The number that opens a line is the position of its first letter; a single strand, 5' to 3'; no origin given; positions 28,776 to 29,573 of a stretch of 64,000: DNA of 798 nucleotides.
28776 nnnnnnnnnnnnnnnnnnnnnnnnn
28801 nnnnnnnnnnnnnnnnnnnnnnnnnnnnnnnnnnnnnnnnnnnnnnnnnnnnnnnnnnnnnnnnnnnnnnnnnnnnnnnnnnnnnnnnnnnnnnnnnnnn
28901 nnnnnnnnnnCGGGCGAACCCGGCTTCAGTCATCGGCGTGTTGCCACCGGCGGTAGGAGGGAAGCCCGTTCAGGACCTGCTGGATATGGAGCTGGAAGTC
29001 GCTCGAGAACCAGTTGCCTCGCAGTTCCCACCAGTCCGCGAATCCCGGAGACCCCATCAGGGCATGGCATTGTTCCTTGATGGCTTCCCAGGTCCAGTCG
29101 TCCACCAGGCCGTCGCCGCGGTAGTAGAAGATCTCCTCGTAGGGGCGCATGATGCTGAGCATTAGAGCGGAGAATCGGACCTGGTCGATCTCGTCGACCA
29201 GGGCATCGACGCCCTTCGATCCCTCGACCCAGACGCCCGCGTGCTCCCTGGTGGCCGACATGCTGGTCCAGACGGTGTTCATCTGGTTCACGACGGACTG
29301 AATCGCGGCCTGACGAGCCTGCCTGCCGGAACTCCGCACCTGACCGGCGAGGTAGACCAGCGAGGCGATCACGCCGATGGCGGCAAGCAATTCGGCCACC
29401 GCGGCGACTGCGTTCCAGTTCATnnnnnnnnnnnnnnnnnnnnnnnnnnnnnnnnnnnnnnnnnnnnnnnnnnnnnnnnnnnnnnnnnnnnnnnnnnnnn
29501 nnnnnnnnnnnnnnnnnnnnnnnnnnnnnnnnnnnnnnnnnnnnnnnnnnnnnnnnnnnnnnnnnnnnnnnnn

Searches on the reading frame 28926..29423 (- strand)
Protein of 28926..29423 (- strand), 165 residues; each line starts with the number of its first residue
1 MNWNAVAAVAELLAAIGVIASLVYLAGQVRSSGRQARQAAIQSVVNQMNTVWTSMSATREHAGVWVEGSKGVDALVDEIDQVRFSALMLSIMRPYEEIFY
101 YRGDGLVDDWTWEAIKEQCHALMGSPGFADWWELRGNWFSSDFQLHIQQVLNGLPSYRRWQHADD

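Call 3: search_protein_families(library=pfam, proteins=[window:28926-29423:-], max_evalue=1)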
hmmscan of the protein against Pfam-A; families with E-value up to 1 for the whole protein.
window:28926-29423:- (165 aa): 1 family
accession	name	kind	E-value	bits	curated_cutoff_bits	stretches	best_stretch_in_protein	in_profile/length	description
PF05639.16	Pup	-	0.12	13.7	27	1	57-82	26-51/69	Pup-like protein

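Call 4: search_protein_families(library=ncbifam, proteins=[window:28926-29423:-], max_evalue=1)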
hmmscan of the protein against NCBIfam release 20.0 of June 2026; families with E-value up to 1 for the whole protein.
window:28926-29423:- (165 aa): 2 families
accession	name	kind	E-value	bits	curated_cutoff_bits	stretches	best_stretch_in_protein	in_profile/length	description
NF009284.0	PRK12644.1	equivalog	0.038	12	962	1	3-73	741-811/975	Na+/H+ antiporter subunit A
NF051431.1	Rv0361_Cterm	subfamily_domain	0.23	11.7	37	1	5-50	8-52/140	Rv0361 family membrane protein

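Call 7: find_homologous_proteins(query=window:28926-29423:-)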
Query window:28926-29423:- (165 aa): 92 proteins with E <= 0.001 among 440 candidates.
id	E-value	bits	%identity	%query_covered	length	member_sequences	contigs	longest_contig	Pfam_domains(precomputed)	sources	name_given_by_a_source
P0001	3.8e-106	370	100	100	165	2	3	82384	-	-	-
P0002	1.3e-88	313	86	98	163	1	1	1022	-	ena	-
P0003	1.2e-86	307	80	98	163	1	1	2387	-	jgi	jgi:hypothetical protein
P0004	2.1e-74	267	74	96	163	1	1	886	-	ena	-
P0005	5.6e-74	266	70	97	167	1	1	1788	-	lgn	-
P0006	2.7e-73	263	70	98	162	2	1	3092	-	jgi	jgi:hypothetical protein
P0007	2.8e-73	263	69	98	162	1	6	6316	-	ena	-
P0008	4.8e-73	263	71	97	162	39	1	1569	-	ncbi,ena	-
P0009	5.4e-73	262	68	100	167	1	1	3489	-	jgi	-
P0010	2.6e-72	260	69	98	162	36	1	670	-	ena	-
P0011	4.5e-72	259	69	98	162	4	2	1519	-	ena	-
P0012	5.7e-72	259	71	97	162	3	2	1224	-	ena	-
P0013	1.1e-71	258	69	97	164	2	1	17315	-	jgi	jgi:hypothetical protein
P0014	2.0e-71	257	69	97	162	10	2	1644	-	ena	-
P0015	2.3e-71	257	71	98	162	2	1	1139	-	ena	-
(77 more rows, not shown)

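Call 10: find_encoding_contigs(protein=P0001, flank=10000, max_places=4)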
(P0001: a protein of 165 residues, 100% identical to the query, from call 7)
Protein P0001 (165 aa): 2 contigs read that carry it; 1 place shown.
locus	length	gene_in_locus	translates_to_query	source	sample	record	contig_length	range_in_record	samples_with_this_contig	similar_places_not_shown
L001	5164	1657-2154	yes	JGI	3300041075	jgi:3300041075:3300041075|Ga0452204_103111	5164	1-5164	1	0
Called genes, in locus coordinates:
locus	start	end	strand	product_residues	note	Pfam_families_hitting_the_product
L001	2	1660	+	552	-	?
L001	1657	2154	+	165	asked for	-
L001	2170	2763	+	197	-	-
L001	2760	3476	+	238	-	-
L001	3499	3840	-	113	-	PF02452:PemK_toxin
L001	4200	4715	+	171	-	-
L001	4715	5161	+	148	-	PF13302:Acetyltransf_3 (weak), PF00583:Acetyltransf_1, PF13508:Acetyltransf_7 (weak)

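Call 11: find_encoding_contigs(protein=P0013, flank=8000, max_places=3)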
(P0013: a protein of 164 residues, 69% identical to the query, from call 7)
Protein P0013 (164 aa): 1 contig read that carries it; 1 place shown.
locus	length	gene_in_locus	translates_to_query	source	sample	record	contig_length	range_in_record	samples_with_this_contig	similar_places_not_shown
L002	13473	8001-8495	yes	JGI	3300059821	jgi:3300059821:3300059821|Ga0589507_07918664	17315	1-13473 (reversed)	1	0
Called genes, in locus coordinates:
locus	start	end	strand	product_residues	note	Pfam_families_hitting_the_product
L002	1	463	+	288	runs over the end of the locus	PF03755:YicC-like_N, PF08340:YicC-like_C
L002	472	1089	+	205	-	PF00625:Guanylate_kin, PF13671:AAA_33 (weak)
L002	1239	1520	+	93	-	PF01192:RNA_pol_Rpb6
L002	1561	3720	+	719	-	PF13328:HD_4, PF01966:HD, PF04607:RelA_SpoT, PF02824:TGS, PF19296:RelA_AH (weak), PF28438:RelA_RIS, PF13291:ACT_4, PF22629:ACT_AHAS_ss (faint)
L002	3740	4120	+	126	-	PF01042:Ribonuc_L-PSP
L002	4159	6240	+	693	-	PF17191:RecG_wedge, PF01336:tRNA_anti-codon (weak), PF00176:SNF2-rel_dom (faint), PF00270:DEAD, PF04851:ResIII, PF00271:Helicase_C, PF19833:RecG_dom3_C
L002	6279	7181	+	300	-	PF01040:UbiA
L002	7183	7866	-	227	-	PF18912:DZR_2, PF00156:Pribosyltran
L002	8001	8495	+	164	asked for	-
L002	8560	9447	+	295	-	PF13489:Methyltransf_23, PF01209:Ubie_methyltran, PF08241:Methyltransf_11, PF08242:Methyltransf_12, PF13649:Methyltransf_25, PF13847:Methyltransf_31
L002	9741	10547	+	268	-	PF02790:COX2_TM, PF00116:COX2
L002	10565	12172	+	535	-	PF00115:COX1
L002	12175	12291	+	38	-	-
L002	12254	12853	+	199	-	PF04442:CtaG_Cox11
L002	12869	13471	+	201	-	?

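Call 19: find_related_loci(query=A2, collection=genome_contigs, flank=6000)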
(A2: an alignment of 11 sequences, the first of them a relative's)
Query A2 (165 aa) in genome_contigs; peptide patterns used: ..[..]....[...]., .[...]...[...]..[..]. (x = any residue, [..] = any of these).
120 stretches matched a pattern; 85 encode a relative of the query (tblastn E <= 1e-3); the best 80 are kept; 80 distinct loci.
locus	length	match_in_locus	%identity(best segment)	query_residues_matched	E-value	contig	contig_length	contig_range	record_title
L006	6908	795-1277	73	1-161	2e-71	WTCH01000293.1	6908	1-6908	MAG: Woeseiaceae bacterium isolate GLR87 c_000000125243, whole genome shotgun sequence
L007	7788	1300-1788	63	1-164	1e-65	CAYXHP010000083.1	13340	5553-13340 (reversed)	MAG TPA_asm: uncultured Gemmatimonadota bacterium isolate SRP185410_co1_303 genome assembly, contig: k141_1152077, whole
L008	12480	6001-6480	59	1-160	2e-54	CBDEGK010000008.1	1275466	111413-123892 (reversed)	MAG: Halieaceae bacterium isolate 2385e45c-80a1-47a8-8dda-bd0c25138c1b genome assembly, contig: contig_8, whole genome s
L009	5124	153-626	46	1-158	1e-47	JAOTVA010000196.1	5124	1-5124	MAG: Gemmatimonadota bacterium isolate 13_May_SF_Bin31 13_May_SF_Bin31_scaffold_16635_c1, whole genome shotgun sequence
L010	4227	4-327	64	55-162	3e-47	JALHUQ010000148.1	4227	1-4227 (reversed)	MAG: Woeseiaceae bacterium isolate PFL54 seq_1246706, whole genome shotgun sequence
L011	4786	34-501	44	1-159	2e-42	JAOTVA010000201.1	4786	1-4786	MAG: Gemmatimonadota bacterium isolate 13_May_SF_Bin31 13_May_SF_Bin31_scaffold_18455_c1, whole genome shotgun sequence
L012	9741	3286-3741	50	1-152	6e-37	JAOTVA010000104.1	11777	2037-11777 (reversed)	MAG: Gemmatimonadota bacterium isolate 13_May_SF_Bin31 13_May_SF_Bin31_scaffold_4529_c1, whole genome shotgun sequence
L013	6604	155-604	32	1-151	2e-22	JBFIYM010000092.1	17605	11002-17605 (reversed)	MAG: Myxococcota bacterium isolate Mix_sand14.2021.12.G.35 k141_2795727_length_17605_cov_11.8212, whole genome shotgun s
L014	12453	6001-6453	32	1-152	1e-20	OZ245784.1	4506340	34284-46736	MAG: Halioglobus sp. isolate 6e664e2f-5aea-400d-8426-2e5d5b195c48 genome assembly, chromosome: 1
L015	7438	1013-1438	32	1-143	6e-20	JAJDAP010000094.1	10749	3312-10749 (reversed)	MAG: Deltaproteobacteria bacterium isolate OFTM159 OFTM159_93, whole genome shotgun sequence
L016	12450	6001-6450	35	1-151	7e-20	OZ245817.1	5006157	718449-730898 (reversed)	MAG: Myxococcota bacterium isolate 0c50699c-d6b7-4b2e-8de7-4d50650ccec7 genome assembly, chromosome: 1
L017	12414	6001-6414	35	1-132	9e-20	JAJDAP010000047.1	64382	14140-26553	MAG: Deltaproteobacteria bacterium isolate OFTM159 OFTM159_46, whole genome shotgun sequence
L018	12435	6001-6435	32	9-154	8e-20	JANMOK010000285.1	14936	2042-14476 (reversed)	MAG: Paracoccaceae bacterium isolate OTE_58_metabat_168 OTE_58_k141_152877, whole genome shotgun sequence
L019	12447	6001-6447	30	9-158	1e-19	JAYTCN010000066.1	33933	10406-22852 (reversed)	MAG: Paracoccaceae bacterium isolate GFS_157 GFS_157_65, whole genome shotgun sequence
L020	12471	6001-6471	30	1-158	2e-18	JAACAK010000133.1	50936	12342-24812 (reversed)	MAG: Candidatus Kutchimonas denitrificans isolate KS3-K002 K_merged_R1_(paired)_contig_83383, whole genome shotgun seque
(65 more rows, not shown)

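Call 21: search_protein_families(library=pfam, alignment_id=A1, max_evalue=10)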
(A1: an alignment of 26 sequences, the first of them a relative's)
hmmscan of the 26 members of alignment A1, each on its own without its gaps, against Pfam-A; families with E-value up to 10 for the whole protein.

A. member 1, P0001 (165 aa): 2 families
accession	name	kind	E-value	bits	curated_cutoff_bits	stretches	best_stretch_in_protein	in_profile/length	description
PF05639.16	Pup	-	0.12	13.7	27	1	57-82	26-51/69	Pup-like protein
PF19560.4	DUF6082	-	9.1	6.3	26.7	1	5-43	10-48/163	Family of unknown function (DUF6082)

B. families by the number of members that match (of 26 scanned): 15 families
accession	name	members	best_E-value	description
PF19560.4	DUF6082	9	0.00011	Family of unknown function (DUF6082)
PF15956.11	DUF4760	1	0.0016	Domain of unknown function (DUF4760)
PF05752.16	Calici_MSP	1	0.021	Calicivirus minor structural protein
PF01583.26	APS_kinase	1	0.032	Adenylylsulphate kinase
PF04894.17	Nre_N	1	0.054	Archaeal Nre, N-terminal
PF25505.1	ARM_CPL3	1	0.099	CPL3 ARM repeat domain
PF19176.5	DUF5858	1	0.11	Family of unknown function (DUF5858)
PF05639.16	Pup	1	0.12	Pup-like protein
PF17230.7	DUF5304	1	0.12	Family of unknown function (DUF5304)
PF04224.18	DUF417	1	0.12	Protein of unknown function, DUF417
PF03161.18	LAGLIDADG_2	1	0.12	LAGLIDADG DNA endonuclease family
PF09606.15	Med15_N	1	0.13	ARC105/Med15 mediator subunit N-terminal KIX domain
PF19803.4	DUF6286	1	0.27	Family of unknown function (DUF6286)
PF03463.20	eRF1_1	1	0.33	eRF1 domain 1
PF03771.21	SPDY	1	0.48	Domain of unknown function (DUF317)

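Call 33: search_solved_structures(query=A1, max_evalue=10)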
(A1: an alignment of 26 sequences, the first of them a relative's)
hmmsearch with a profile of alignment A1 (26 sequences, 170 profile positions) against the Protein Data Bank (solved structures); distinct sequences matched with E-value up to 10: 4.
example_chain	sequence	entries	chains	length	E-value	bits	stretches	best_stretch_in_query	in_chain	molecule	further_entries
25gf_D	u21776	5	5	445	0.072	16.4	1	5-112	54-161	KICSTOR subunit 2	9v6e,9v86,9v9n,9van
9o5a_F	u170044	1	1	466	0.08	16.2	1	5-112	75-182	KICSTOR subunit 2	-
8jbw_A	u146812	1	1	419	1.3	12.3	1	105-154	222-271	4-hydroxyphenylpyruvate dioxygenase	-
3mjo_A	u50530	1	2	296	1.4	12.1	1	47-113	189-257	Ribonucleotide reductase subunit R2F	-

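Call 36: search_protein_families(library=padloc, proteins=[window:28926-29423:-], max_evalue=0.1)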
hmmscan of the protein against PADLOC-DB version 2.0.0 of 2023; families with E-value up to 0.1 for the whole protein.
window:28926-29423:- (165 aa): 0 families

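Call 37: search_protein_families(library=phrogs, proteins=[window:28926-29423:-], max_evalue=0.1)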
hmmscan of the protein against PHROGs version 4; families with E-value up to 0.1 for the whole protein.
window:28926-29423:- (165 aa): 0 families

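Call 42: predict_structure(alignment_id=A1)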
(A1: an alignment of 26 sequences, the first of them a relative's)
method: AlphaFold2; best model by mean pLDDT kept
length: 165 residues; sequences in the alignment: 26
mean_pLDDT: 91.4   pTM: 0.76
mean pLDDT of the five models: 91.4, 91.0, 89.1, 86.7, 83.6
residues with pLDDT >= 90: 133; 70-90: 25; 50-70: 6; < 50: 1
segments of 3 or more residues with pLDDT < 50: none
pLDDT, mean of each block of 10 residues (from residue 1): 89 94 88 86 93 91 93 94 96 97 94 94 94 98 97 80 58
secondary structure, 60 per line:
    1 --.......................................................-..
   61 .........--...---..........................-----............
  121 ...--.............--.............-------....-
elements in order: H3-57 H59-69 H78-103 H109-123 H126-138 H141-153 H161-164

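Call 46: fold_search(model_id=the predicted structure, library=pdb)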
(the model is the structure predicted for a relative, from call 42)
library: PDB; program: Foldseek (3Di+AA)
matches with E <= 10: 168; with E <= 0.001: 0
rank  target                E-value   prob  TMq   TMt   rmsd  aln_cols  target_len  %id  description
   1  3uun_B                2.4e-01  0.44  0.26  0.34  11.9       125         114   18  Crystal Structure of N-terminal first spectrin repeat of dystrophin (released 2012-09-19)
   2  8eja_B                6.9e-01  0.16  0.20  0.27  10.9       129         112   12  Computational design of potent and selective inhibitors of Bak and Bax (released 2024-03-20)
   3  6r2g_A                8.6e-01  0.21  0.27  0.29  18.7       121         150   13  Crystal structure of a single-chain protein mimetic of the gp41 NHR trimer in complex with the synthetic CHR peptide C (released 2019-07-10)
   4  9fed                  1.1e+00  0.18  0.27  0.24  18.9       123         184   13  Single-chain chimeric protein mimicking the interaction between HR1 and HR2 in HIV gp41 (released 2025-05-28)
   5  8eja_A                1.2e+00  0.13  0.20  0.27  11.1       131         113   13  Computational design of potent and selective inhibitors of Bak and Bax (released 2024-03-20)
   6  4oyd_B                1.3e+00  0.13  0.21  0.27  11.3       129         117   14  Crystal structure of a computationally designed inhibitor of an Epstein-Barr viral Bcl-2 protein (released 2014-07-09)
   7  2y3a_B                1.9e+00  0.07  0.19  0.14  28.6       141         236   11  Crystal structure of p110beta in complex with icSH2 of p85beta and the drug GDC-0941 (released 2011-03-16)
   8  4uds                  2.1e+00  0.15  0.29  0.26  12.3       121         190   15  Crystal structure of MbdR regulator from Azoarcus sp. CIB (released 2014-12-24)
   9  3g7c                  2.5e+00  0.06  0.15  0.22  17.1       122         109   13  Structure of the Phosphorylation Mimetic of Occludin C-term Tail (released 2009-05-12)
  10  9itg_B                2.5e+00  0.04  0.17  0.06  20.1       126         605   17  Cryo-EM structure of human XPR1-E622A/F623A mutant in complex with InsP6 in inward-facing state in the presence of 10  (released 2025-04-02)
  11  5aqh_B                2.7e+00  0.06  0.17  0.24  12.5       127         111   12  Fragment-based screening of HSP70 sheds light on the functional role of ATP-binding site residues (released 2016-10-05)
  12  2odm_A                2.9e+00  0.23  0.28  0.51   7.1       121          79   13  Crystal structure of S. aureus YlaN, an essential leucine rich protein involved in the control of cell shape (released 2007-06-05)
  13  6ixv_A                3.1e+00  0.06  0.20  0.16  22.4       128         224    8  Crystal structure of SH3BP5-Rab11a (released 2019-03-20)
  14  3gdj_A                3.2e+00  0.06  0.19  0.21  12.8       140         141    6  Crystal structure determination of camel(Camelus dromedarius)hemoglobin at 2 angstrom resolution (released 2010-03-02)
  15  1wpa                  3.2e+00  0.05  0.15  0.22  16.8       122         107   11  1.5 Angstrom crystal structure of human occludin fragment 413-522 (released 2005-09-06)
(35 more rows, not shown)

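Call 71: find_encoding_contigs(protein=P0003, flank=5000, max_places=3)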
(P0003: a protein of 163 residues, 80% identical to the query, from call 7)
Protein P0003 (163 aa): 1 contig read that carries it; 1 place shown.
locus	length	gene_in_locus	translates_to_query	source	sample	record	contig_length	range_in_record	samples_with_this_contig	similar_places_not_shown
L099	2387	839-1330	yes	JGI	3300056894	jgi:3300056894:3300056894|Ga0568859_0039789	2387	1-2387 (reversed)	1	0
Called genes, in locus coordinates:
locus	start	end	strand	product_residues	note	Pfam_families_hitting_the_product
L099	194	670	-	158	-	PF02311:AraC_binding (faint), PF07883:Cupin_2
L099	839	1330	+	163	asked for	-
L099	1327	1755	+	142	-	-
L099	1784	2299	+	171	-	-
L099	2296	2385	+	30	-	?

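Call 86: fold_search(model_id=the predicted structure, library=viral)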
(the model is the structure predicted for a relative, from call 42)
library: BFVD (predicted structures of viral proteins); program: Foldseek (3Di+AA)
matches with E <= 10: 210; with E <= 0.001: 0
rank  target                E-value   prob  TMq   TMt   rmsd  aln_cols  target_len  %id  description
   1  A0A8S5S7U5            5.7e-01  0.38  0.28  0.34  11.9       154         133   12  SCIMP protein [Siphoviridae sp. ctVDy27]
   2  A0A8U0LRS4            8.0e-01  0.11  0.21  0.24  15.4       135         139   18  (no name in the UniProt tables at hand)
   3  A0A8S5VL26            8.0e-01  0.11  0.19  0.08  16.5       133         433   11  (no name in the UniProt tables at hand)
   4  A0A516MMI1            1.1e+00  0.11  0.19  0.05  16.3       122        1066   12  (no name in the UniProt tables at hand)
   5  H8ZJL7                1.2e+00  0.09  0.19  0.20  26.6       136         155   15  (no name in the UniProt tables at hand)
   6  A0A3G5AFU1            1.2e+00  0.06  0.17  0.19  19.9       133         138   14  Uncharacterized protein [Hyperionvirus sp.]
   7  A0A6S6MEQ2            1.4e+00  0.08  0.19  0.24  16.6       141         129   13  (no name in the UniProt tables at hand)
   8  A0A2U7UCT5            1.5e+00  0.12  0.21  0.26  12.5       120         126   12  Uncharacterized protein [Pandoravirus neocaledonia]
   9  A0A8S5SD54            1.5e+00  0.12  0.23  0.06  15.5       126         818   15  Tail tape measure [Siphoviridae sp. ctt1f11]
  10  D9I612                1.6e+00  0.08  0.22  0.24  19.8       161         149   11  Uncharacterized protein [Acinetobacter phage 133]
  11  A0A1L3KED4            1.7e+00  0.09  0.23  0.07  20.7       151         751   12  (no name in the UniProt tables at hand)
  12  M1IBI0                1.8e+00  0.07  0.17  0.17  15.9       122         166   17  (no name in the UniProt tables at hand)
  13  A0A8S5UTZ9            1.8e+00  0.06  0.18  0.19  21.8       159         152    8  Uncharacterized protein [Myoviridae sp. ctvxP16]
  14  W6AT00                2.0e+00  0.08  0.19  0.04  17.5       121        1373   14  (no name in the UniProt tables at hand)
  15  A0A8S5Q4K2            2.1e+00  0.09  0.18  0.24  14.4       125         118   11  Uncharacterized protein [Siphoviridae sp. ct0uL16]
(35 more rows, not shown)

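Call 89: find_related_loci(query=A2, collection=viral_contigs, flank=5000)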
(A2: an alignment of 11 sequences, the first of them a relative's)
Query A2 (165 aa) in viral_contigs; peptide patterns used: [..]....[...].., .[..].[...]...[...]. (x = any residue, [..] = any of these).
57 stretches matched a pattern, but none encodes a relative of the query by tblastn (E <= 1e-3).

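Call 94: find_encoding_contigs(protein=P0007, flank=5000, max_places=6)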
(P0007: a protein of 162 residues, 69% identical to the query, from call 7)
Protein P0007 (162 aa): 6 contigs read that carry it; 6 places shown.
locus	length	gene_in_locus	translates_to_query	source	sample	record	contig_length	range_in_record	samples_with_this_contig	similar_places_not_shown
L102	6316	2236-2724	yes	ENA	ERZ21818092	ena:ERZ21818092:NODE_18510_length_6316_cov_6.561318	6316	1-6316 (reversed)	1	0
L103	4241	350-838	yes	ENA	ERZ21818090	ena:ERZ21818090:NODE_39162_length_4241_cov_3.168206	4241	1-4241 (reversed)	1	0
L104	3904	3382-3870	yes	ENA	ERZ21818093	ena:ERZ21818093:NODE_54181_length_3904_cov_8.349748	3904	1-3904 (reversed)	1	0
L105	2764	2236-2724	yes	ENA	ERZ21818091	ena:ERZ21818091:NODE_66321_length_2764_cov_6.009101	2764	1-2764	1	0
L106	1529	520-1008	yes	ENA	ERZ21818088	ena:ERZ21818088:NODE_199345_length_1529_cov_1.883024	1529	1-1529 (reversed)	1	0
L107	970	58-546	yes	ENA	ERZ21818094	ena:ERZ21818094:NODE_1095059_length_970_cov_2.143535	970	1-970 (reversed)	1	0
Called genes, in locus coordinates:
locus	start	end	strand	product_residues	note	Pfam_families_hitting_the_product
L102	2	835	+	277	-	?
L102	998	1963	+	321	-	PF01738:DLH, PF00326:Peptidase_S9 (weak)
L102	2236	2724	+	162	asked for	-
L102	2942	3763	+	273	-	-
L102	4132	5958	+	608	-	PF14312:FG-GAP_2 (weak)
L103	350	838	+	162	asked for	-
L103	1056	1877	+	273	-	-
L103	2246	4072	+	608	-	PF14312:FG-GAP_2 (weak)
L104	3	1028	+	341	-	?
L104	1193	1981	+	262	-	PF10026:DUF2268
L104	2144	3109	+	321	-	PF01738:DLH, PF00326:Peptidase_S9 (weak)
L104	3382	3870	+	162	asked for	-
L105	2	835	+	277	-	?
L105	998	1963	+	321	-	PF01738:DLH, PF00326:Peptidase_S9 (weak)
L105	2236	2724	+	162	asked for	-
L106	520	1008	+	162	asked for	-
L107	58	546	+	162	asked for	-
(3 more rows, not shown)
